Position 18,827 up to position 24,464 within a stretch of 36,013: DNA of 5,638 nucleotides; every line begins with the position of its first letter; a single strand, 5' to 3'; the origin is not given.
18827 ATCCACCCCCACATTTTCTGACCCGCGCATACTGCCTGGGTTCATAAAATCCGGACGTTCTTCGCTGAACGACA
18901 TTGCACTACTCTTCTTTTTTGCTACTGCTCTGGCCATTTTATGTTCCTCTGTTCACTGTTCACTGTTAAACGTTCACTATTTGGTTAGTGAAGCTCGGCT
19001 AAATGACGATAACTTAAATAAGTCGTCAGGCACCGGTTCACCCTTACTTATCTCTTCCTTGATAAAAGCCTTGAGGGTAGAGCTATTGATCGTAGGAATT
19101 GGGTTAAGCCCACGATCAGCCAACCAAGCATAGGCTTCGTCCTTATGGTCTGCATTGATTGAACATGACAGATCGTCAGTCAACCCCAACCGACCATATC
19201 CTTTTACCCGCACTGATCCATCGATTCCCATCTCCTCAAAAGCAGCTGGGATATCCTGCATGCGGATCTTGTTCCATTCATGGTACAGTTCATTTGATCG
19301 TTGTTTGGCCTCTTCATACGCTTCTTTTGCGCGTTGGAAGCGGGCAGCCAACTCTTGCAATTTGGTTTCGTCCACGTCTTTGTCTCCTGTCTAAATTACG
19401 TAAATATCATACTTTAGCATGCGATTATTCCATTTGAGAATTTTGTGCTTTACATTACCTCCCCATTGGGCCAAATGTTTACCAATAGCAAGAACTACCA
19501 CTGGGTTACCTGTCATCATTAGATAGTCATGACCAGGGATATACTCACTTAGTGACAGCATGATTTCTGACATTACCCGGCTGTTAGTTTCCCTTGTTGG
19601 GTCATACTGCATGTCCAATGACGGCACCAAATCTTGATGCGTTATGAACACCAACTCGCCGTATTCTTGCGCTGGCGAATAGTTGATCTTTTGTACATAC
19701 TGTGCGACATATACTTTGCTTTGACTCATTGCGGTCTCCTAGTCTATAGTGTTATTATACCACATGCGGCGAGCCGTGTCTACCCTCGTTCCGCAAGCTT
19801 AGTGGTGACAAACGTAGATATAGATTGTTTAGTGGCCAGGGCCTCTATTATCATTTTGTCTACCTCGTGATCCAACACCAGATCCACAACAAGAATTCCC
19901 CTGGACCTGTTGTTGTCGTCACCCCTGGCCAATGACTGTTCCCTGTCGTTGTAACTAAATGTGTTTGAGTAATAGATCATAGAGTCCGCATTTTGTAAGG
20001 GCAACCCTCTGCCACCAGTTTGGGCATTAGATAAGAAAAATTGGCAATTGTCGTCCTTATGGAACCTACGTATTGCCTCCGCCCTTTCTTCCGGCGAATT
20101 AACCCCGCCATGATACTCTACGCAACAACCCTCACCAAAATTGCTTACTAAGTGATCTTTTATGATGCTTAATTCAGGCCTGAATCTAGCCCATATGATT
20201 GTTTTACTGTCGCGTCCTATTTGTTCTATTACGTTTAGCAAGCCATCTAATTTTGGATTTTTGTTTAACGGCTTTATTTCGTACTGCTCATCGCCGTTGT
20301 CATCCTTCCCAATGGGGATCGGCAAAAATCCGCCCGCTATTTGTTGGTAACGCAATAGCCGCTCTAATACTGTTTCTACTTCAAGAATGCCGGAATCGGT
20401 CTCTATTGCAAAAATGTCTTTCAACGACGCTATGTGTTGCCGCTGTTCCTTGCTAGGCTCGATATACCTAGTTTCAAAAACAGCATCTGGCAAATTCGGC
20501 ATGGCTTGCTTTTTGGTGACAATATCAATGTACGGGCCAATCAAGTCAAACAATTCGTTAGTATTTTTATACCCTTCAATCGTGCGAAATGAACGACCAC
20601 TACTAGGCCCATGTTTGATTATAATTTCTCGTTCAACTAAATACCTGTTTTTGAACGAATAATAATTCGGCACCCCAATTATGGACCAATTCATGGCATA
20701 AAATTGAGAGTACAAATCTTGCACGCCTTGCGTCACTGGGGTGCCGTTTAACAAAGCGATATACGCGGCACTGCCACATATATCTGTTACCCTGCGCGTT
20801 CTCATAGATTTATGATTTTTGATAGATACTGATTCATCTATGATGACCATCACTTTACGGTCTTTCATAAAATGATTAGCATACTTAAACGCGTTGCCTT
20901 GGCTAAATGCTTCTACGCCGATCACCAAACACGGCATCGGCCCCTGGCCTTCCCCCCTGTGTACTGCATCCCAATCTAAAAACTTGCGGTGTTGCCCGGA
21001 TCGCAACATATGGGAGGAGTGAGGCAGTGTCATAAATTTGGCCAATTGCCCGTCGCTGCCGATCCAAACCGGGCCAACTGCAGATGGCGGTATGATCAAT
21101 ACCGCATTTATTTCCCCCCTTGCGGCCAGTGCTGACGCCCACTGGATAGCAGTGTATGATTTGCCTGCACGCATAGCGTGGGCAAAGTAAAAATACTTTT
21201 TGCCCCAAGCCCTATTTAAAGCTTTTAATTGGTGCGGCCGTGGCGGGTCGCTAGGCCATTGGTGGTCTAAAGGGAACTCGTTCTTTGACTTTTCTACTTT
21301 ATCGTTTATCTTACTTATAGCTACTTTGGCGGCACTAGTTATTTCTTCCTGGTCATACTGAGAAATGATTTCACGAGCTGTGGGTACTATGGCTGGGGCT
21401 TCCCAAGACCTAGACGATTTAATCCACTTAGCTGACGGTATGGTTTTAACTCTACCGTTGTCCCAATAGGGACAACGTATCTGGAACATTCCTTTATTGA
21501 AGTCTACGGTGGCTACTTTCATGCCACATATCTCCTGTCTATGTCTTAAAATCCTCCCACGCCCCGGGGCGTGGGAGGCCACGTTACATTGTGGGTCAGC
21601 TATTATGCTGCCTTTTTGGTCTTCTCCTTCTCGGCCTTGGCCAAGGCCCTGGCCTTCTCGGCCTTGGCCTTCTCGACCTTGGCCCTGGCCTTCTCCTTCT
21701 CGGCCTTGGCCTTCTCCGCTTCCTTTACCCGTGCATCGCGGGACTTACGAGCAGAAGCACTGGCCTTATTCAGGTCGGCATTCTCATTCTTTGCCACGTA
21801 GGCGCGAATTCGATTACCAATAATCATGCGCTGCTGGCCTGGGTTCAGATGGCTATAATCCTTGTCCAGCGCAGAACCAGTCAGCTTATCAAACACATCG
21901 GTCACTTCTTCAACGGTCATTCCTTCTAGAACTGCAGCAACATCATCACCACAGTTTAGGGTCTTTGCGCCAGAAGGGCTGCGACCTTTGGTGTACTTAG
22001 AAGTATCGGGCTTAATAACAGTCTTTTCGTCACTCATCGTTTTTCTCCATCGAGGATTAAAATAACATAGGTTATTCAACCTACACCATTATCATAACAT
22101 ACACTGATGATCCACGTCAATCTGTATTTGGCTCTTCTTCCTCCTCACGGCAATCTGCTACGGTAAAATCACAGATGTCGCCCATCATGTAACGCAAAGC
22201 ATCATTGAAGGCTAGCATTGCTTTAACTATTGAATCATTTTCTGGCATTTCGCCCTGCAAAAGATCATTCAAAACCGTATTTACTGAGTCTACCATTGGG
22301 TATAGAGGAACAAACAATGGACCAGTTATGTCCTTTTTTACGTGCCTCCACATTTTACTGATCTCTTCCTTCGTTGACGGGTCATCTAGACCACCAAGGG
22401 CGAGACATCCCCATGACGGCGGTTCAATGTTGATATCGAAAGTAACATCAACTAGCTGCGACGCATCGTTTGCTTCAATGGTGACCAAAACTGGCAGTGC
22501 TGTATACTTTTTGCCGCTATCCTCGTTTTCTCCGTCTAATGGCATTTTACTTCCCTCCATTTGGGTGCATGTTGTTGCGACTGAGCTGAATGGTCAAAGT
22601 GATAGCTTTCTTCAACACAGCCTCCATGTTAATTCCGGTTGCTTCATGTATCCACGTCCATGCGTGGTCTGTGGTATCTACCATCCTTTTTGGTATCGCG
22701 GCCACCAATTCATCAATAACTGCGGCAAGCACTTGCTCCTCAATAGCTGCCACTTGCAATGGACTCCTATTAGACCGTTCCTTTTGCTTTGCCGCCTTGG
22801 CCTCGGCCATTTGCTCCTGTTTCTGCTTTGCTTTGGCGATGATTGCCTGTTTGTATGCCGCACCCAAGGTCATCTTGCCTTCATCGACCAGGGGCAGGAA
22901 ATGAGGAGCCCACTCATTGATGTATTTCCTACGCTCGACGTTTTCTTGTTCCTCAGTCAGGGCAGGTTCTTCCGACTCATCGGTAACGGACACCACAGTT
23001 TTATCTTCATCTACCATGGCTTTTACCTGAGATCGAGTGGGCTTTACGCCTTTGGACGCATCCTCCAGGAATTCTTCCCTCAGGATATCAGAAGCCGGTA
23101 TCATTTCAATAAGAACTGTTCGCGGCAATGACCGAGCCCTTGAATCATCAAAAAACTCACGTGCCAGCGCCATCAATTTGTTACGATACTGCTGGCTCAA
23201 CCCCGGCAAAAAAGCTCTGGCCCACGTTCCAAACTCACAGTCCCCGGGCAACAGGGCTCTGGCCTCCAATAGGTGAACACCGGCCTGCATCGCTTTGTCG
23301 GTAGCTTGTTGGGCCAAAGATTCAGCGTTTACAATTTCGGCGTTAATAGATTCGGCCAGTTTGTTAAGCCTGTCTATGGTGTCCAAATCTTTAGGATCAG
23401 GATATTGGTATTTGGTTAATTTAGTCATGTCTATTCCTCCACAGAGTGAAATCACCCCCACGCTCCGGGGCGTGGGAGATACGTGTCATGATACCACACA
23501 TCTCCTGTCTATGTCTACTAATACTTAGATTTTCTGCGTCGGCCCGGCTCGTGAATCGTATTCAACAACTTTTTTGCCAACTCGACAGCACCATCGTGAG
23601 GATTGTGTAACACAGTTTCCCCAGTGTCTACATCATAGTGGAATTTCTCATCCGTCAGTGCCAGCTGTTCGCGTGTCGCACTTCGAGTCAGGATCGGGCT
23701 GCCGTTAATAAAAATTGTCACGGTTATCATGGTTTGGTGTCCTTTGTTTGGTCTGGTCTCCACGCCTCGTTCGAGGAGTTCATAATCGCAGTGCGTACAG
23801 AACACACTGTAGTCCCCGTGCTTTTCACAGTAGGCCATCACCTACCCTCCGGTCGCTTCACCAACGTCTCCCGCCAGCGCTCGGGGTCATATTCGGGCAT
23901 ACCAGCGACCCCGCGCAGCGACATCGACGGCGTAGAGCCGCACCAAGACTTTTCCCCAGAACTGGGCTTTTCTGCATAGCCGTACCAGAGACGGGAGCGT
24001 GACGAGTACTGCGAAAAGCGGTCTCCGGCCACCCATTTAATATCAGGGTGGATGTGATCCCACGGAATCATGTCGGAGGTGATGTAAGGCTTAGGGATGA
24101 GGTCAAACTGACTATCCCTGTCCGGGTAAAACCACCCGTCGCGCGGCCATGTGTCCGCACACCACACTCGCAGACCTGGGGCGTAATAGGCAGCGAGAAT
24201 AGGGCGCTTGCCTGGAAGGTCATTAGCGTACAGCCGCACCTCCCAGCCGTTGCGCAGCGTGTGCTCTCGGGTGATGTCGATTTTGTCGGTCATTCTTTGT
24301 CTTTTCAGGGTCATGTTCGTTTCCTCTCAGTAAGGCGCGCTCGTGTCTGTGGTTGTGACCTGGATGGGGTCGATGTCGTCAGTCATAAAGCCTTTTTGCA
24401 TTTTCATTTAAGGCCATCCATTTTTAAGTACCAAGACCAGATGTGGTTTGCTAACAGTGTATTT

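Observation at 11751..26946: Five copies of a GC-rich palindrome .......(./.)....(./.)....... at intergenic control points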

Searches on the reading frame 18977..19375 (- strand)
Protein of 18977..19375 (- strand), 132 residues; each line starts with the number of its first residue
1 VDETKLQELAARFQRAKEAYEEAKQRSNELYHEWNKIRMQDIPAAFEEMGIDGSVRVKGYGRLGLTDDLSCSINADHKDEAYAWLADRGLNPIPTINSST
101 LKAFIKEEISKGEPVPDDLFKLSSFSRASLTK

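Call 12: search_protein_families(library=pfam, proteins=[window:18977-19375:-], max_evalue=0.01)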
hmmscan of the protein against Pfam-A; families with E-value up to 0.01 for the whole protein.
window:18977-19375:- (132 aa): 1 family
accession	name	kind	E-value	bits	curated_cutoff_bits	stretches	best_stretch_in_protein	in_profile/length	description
PF23984.1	DUF7307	-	6.8e-26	91.1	27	1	6-132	2-129/129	Pam3 gp33-like protein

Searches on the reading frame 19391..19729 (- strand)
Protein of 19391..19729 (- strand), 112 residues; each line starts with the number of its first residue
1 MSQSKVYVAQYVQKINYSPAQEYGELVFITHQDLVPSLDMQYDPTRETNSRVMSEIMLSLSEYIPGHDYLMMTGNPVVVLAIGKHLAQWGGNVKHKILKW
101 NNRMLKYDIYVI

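Call 12: search_protein_families(library=pfam, proteins=[window:19391-19729:-], max_evalue=0.01)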
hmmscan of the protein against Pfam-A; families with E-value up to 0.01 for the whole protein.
window:19391-19729:- (112 aa): 1 family
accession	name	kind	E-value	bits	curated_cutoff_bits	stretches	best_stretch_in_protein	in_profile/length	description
PF23992.1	Pam3_gp32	-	4.2e-14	52.8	27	1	5-108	2-102/108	Phage Pam3 gp32-like protein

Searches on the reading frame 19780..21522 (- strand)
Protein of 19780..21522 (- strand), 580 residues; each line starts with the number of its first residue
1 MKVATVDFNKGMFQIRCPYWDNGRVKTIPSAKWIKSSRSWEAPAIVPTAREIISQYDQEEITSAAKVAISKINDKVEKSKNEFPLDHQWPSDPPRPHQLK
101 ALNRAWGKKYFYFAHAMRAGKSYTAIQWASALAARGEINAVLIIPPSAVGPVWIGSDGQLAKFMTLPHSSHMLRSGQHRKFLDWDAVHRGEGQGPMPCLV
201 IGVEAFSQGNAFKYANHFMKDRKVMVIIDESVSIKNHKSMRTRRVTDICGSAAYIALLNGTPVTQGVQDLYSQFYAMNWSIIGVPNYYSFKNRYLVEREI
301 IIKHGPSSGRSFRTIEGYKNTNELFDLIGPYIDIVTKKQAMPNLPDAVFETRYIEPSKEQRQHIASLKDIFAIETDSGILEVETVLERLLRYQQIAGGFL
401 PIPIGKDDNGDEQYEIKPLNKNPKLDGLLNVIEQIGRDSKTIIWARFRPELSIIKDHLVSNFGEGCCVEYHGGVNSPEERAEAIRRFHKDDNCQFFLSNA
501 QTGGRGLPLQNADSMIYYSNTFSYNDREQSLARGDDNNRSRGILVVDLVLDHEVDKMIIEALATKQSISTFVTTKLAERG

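Call 12: search_protein_families(library=pfam, proteins=[window:19780-21522:-], max_evalue=0.01)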
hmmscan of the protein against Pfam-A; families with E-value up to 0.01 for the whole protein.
window:19780-21522:- (580 aa): 3 families
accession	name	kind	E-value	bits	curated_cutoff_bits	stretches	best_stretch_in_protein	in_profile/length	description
PF00176.29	SNF2-rel_dom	-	6.9e-11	42.2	24.9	1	191-392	99-281/290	SNF2-related domain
PF00271.37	Helicase_C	-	5.7e-09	36.6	23.5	1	425-533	3-105/110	Helicase conserved C-terminal domain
PF04851.21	ResIII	-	0.00073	19.9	22.5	1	94-231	4-134/164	Type III restriction enzyme, res subunit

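Call 19: find_related_loci(query=window:19780-21522:-, collection=viral_contigs, flank=10000)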
Query window:19780-21522:- (580 aa) in viral_contigs; peptide patterns used: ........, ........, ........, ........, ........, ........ (x = any residue, [..] = any of these).
4 stretches matched a pattern, but none encodes a relative of the query by tblastn (E <= 1e-3).

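Call 21: find_homologous_proteins(query=window:19780-21522:-, max_evalue=1e-20)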
Query window:19780-21522:- (580 aa): 80 proteins with E <= 1e-20 among 8000 candidates.
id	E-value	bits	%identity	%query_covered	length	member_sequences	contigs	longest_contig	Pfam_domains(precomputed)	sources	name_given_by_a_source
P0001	0.0e+0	1344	100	100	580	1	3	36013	PF00176.30,PF00271.38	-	-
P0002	2.6e-129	450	43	99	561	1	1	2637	PF00176.30,PF00271.38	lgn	-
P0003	1.6e-111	392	37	99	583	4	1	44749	PF00176.30,PF00271.38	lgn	-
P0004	1.8e-111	392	36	100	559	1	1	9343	PF00176.30,PF00271.38,PF04851.22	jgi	jgi:SNF2 family DNA or RNA helicase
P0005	1.8e-110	388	37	97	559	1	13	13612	PF00176.30,PF00271.38,PF04851.22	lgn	-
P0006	5.9e-110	387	39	99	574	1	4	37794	PF00176.30,PF00271.38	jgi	jgi:SNF2 family DNA or RNA helicase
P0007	9.5e-107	376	37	100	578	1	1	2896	PF00176.30,PF00271.38,PF04851.22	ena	-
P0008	5.4e-106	373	36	100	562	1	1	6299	PF00176.30,PF00271.38,PF04851.22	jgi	-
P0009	5.7e-105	370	37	98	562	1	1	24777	PF00176.30,PF00271.38,PF04851.22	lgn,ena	-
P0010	1.5e-104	369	38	98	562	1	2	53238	PF00176.30,PF00271.38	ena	-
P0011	1.8e-104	368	37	98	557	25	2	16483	PF00176.30,PF00271.38,PF04851.22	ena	-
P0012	4.8e-102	360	36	99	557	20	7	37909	PF00176.30,PF00271.38,PF04851.22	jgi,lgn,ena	-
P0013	1.4e-101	359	37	99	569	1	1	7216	PF00176.30,PF00271.38,PF04851.22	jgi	-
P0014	9.1e-101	356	37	98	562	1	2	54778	PF00176.30,PF00271.38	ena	-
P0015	2.2e-99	352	40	84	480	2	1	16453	PF00176.30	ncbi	-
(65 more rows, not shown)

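Call 22: find_encoding_contigs(protein=P0001, flank=10000, max_places=10)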
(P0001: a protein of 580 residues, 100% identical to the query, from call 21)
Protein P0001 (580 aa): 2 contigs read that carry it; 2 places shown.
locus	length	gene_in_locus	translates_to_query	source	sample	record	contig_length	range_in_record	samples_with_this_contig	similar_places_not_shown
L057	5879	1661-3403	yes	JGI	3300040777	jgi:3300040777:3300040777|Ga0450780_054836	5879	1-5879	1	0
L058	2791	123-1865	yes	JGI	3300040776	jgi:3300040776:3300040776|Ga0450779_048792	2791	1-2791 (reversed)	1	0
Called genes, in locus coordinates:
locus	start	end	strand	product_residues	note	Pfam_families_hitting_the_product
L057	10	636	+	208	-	-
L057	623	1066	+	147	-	-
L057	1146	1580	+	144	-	-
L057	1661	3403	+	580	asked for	PF00176:SNF2-rel_dom, PF00271:Helicase_C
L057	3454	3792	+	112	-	PF23992:Pam3_gp32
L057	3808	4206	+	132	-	PF23984:DUF7307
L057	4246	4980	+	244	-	PF23977:Pam3_Gp34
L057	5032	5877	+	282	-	?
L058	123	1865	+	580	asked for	PF00176:SNF2-rel_dom, PF00271:Helicase_C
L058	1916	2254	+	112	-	PF23992:Pam3_gp32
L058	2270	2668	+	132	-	PF23984:DUF7307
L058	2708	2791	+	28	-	?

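Call 27: find_encoding_contigs(protein=P0002, flank=10000, max_places=3)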
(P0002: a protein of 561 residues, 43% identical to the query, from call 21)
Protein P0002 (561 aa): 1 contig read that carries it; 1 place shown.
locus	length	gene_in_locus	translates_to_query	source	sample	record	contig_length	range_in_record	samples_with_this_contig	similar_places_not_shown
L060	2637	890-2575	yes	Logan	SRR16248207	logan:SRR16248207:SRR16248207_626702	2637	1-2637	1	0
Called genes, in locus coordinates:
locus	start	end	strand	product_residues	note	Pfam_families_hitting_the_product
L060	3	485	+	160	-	?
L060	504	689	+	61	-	-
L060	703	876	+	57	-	-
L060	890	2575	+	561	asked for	PF00176:SNF2-rel_dom, PF00271:Helicase_C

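Call 28: find_encoding_contigs(protein=P0003, flank=10000, max_places=2)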
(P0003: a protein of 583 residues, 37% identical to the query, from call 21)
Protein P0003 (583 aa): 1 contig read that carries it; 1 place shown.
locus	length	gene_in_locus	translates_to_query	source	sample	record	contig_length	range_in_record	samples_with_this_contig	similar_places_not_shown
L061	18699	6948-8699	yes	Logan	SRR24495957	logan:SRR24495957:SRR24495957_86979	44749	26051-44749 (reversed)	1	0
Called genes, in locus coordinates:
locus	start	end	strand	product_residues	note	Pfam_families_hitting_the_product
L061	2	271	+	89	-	?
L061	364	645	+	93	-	-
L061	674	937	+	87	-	-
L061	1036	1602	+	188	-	-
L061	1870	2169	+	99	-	-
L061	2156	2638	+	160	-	-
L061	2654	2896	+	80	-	-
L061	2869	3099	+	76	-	-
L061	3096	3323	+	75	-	-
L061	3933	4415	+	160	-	-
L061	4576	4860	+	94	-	-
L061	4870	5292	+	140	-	-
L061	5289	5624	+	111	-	-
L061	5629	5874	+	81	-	-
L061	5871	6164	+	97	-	-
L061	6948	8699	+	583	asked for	PF00176:SNF2-rel_dom, PF00271:Helicase_C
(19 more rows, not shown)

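Call 29: find_encoding_contigs(protein=P0006, flank=10000, max_places=2)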
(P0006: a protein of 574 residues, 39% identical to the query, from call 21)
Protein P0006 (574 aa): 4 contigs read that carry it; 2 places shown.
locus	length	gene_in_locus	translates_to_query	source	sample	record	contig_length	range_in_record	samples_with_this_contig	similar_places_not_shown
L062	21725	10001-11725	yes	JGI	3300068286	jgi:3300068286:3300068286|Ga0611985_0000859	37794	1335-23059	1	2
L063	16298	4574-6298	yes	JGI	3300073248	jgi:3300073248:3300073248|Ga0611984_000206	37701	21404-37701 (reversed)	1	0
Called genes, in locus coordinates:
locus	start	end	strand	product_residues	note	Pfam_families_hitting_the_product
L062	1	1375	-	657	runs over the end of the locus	PF23899:SU10_portal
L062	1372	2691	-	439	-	-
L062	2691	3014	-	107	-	-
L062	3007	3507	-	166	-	-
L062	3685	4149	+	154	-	-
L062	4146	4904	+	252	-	-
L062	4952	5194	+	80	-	-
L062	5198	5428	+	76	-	-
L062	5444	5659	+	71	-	-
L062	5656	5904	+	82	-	-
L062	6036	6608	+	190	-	-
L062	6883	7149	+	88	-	-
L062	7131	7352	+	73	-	-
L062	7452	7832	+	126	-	-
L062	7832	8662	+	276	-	-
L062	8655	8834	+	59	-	-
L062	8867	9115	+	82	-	-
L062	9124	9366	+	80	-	-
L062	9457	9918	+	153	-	-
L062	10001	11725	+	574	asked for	PF00176:SNF2-rel_dom, PF00271:Helicase_C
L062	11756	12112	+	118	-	PF23992:Pam3_gp32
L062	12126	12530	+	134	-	PF23984:DUF7307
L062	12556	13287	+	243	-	PF23977:Pam3_Gp34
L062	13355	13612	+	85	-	-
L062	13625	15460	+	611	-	PF01612:DNA_pol_A_exo1, PF00476:DNA_pol_A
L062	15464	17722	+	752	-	PF09250:Prim-Pol, PF08707:PriCT_2, PF19263:DUF5906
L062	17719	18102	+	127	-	-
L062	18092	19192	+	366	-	PF00709:Adenylsucc_synt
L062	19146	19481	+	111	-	-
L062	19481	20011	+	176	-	PF12917:YfbR-like, PF13023:HD_3, PF01966:HD (weak)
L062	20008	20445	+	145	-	-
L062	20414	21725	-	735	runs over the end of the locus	-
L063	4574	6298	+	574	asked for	PF00176:SNF2-rel_dom, PF00271:Helicase_C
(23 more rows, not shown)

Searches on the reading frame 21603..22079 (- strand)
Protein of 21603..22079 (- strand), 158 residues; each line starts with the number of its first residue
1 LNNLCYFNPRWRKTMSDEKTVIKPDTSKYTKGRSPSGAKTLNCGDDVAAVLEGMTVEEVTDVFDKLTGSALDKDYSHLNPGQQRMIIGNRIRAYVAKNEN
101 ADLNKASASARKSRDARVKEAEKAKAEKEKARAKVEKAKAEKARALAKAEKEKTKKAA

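Call 12: search_protein_families(library=pfam, proteins=[window:21603-22079:-], max_evalue=0.01)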
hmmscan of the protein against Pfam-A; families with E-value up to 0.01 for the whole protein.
window:21603-22079:- (158 aa): 0 families

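Call 73: search_protein_families(library=pfam, proteins=[window:21603-22079:-], max_evalue=5)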
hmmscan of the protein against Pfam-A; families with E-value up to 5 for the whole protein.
window:21603-22079:- (158 aa): 3 families
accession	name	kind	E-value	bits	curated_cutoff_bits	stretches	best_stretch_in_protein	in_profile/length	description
PF12127.13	FloA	-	0.21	11.1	34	1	87-152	220-286/314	Flotillin-like protein FloA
PF07946.19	CCDC47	-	0.8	9.2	27.7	1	106-157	261-315/326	PAT complex subunit CCDC47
PF05262.16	Borrelia_P83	-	0.9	8.4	33.6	1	96-157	259-319/489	Borrelia P83/100 protein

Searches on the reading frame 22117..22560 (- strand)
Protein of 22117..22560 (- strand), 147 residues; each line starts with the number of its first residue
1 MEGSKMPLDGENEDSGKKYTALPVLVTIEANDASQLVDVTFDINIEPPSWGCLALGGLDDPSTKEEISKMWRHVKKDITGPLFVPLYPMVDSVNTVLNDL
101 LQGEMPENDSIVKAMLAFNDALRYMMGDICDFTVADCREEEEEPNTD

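Call 10: search_protein_families(library=pfam, proteins=[window:22117-22560:-], max_evalue=0.01)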
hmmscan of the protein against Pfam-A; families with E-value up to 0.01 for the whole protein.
window:22117-22560:- (147 aa): 0 families

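Call 13: search_protein_families(library=phrogs, proteins=[window:22117-22560:-], max_evalue=0.01)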
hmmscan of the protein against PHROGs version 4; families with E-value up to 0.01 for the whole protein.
window:22117-22560:- (147 aa): 0 families

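Call 73: search_protein_families(library=pfam, proteins=[window:22117-22560:-], max_evalue=5)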
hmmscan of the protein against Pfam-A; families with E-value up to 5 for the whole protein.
window:22117-22560:- (147 aa): 0 families

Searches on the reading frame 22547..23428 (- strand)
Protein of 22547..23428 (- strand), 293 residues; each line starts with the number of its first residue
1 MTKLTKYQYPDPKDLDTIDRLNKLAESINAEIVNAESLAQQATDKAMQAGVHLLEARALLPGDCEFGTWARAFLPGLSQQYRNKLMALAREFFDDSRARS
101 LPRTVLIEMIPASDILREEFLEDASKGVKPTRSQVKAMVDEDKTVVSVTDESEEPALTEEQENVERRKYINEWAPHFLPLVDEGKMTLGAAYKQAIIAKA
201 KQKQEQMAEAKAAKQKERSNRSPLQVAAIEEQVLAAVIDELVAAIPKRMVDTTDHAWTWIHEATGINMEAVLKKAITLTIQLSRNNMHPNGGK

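Call 10: search_protein_families(library=pfam, proteins=[window:22547-23428:-], max_evalue=0.01)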
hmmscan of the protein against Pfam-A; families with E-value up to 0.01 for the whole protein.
window:22547-23428:- (293 aa): 0 families

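Call 13: search_protein_families(library=phrogs, proteins=[window:22547-23428:-], max_evalue=0.01)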
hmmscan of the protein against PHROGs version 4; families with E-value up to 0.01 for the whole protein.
window:22547-23428:- (293 aa): 2 families
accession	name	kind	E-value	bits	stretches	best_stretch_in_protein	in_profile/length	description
phrog_193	-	head and packaging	0.00031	21.5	1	72-139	65-136/449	head maturation protease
phrog_9688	-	unknown function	0.0096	16.4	0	17-95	12-89/256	-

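Call 73: search_protein_families(library=pfam, proteins=[window:22547-23428:-], max_evalue=5)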
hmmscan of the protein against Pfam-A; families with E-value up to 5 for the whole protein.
window:22547-23428:- (293 aa): 2 families
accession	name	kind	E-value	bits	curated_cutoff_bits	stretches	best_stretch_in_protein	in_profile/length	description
PF09353.15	DUF1995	-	0.014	15.8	26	1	35-118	7-75/197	Domain of unknown function (DUF1995)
PF11952.13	XTBD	-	0.17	12.1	27.6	1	186-222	44-80/85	XRN-Two Binding Domain, XTBD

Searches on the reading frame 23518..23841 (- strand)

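Call 10: search_protein_families(library=pfam, proteins=[window:23518-23841:-], max_evalue=0.01)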
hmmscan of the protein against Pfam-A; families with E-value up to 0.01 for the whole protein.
window:23518-23841:- (107 aa): 0 families

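Call 13: search_protein_families(library=phrogs, proteins=[window:23518-23841:-], max_evalue=0.01)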
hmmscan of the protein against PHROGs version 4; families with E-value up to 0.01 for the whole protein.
window:23518-23841:- (107 aa): 1 family
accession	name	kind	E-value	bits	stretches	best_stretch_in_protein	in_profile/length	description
phrog_3491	-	unknown function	0.00013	23.1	1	38-103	2-76/85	-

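Call 73: search_protein_families(library=pfam, proteins=[window:23518-23841:-], max_evalue=5)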
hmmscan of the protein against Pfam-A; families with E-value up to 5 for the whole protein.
window:23518-23841:- (107 aa): 0 families

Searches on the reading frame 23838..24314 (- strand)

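Call 10: search_protein_families(library=pfam, proteins=[window:23838-24314:-], max_evalue=0.01)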
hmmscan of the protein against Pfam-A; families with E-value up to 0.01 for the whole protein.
window:23838-24314:- (158 aa): 0 families

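Call 13: search_protein_families(library=phrogs, proteins=[window:23838-24314:-], max_evalue=0.01)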
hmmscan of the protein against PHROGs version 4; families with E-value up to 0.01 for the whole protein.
window:23838-24314:- (158 aa): 1 family
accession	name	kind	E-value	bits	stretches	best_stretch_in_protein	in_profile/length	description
phrog_15048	-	unknown function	0.00025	22.2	1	78-157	55-130/131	-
